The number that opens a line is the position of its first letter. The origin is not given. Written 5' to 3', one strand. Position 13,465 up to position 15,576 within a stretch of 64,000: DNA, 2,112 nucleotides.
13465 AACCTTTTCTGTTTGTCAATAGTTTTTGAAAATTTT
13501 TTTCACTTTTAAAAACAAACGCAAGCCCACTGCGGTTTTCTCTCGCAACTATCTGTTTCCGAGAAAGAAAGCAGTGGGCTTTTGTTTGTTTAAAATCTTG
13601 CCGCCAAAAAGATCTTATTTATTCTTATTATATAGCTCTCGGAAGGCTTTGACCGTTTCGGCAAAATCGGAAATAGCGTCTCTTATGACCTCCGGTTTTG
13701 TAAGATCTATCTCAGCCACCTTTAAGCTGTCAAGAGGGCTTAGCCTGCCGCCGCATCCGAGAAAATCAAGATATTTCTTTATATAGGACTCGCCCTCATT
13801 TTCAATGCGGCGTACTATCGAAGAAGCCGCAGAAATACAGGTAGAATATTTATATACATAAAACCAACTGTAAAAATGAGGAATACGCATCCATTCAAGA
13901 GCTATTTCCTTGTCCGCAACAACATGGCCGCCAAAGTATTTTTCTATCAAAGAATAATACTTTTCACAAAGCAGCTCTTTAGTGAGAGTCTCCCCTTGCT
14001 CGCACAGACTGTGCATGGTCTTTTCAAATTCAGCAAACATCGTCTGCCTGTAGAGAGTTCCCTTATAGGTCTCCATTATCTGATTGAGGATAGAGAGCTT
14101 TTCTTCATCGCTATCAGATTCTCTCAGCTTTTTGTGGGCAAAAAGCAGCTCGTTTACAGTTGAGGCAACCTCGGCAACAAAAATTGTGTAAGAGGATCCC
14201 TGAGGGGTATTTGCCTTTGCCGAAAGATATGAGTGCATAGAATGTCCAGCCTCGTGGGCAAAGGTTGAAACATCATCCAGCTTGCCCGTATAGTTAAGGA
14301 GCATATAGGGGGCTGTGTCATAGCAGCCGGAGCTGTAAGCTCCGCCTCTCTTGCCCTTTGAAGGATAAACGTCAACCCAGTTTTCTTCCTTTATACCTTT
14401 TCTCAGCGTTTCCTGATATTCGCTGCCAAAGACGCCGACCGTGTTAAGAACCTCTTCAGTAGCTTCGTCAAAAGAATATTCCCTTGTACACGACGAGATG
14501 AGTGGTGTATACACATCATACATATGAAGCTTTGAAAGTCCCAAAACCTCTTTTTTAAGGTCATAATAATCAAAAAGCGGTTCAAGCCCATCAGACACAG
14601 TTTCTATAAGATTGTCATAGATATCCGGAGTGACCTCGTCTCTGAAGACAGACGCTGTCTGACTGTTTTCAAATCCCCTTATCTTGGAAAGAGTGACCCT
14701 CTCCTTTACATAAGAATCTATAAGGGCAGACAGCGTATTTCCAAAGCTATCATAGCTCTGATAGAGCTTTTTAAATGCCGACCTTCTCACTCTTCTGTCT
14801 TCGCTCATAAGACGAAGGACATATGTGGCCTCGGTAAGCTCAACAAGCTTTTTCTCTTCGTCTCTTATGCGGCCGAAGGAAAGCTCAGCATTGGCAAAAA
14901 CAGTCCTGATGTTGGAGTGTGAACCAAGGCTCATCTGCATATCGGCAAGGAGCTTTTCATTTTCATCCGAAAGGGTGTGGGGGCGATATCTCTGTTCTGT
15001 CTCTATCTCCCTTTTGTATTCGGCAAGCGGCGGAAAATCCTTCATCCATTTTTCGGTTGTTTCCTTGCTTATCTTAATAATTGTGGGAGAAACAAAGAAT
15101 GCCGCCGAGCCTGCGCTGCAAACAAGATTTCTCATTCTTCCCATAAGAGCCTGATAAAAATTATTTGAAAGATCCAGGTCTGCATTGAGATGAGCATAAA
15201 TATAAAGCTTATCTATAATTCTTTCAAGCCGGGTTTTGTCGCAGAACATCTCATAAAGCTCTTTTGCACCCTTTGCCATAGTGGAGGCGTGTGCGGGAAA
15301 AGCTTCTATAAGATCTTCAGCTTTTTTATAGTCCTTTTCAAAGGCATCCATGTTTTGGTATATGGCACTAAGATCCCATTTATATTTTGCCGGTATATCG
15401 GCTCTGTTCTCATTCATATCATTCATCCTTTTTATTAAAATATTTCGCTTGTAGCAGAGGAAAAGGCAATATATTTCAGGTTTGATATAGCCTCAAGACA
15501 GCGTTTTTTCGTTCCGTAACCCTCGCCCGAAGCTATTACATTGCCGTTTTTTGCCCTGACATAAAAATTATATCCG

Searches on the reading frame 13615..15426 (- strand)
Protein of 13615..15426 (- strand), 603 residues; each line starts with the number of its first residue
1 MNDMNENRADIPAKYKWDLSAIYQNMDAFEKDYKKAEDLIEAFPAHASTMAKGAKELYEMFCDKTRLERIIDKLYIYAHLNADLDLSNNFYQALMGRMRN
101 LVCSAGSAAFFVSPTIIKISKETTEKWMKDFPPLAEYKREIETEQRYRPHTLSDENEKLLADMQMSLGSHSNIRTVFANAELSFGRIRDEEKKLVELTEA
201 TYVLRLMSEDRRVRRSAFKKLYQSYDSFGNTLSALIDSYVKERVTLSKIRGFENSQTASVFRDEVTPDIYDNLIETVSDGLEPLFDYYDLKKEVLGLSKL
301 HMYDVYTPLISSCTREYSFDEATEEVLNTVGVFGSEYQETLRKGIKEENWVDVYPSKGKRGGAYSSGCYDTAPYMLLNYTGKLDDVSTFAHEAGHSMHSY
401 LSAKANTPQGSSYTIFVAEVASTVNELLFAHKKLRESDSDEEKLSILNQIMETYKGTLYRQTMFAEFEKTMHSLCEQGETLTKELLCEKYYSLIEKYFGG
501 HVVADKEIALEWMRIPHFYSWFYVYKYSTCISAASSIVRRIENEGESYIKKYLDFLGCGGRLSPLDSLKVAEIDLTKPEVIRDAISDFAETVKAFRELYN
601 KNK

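Call 79: search_protein_families(library=pfam, proteins=[window:13615-15426:-], max_evalue=0.001)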
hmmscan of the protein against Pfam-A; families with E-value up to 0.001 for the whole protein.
window:13615-15426:- (603 aa): 2 families
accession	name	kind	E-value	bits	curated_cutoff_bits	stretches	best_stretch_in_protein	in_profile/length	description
PF01432.26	Peptidase_M3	-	2.5e-73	248.4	27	1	208-584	5-454/457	Peptidase family M3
PF08439.15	Peptidase_M3_N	-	6.2e-17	62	25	1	116-184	2-70/70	Oligopeptidase F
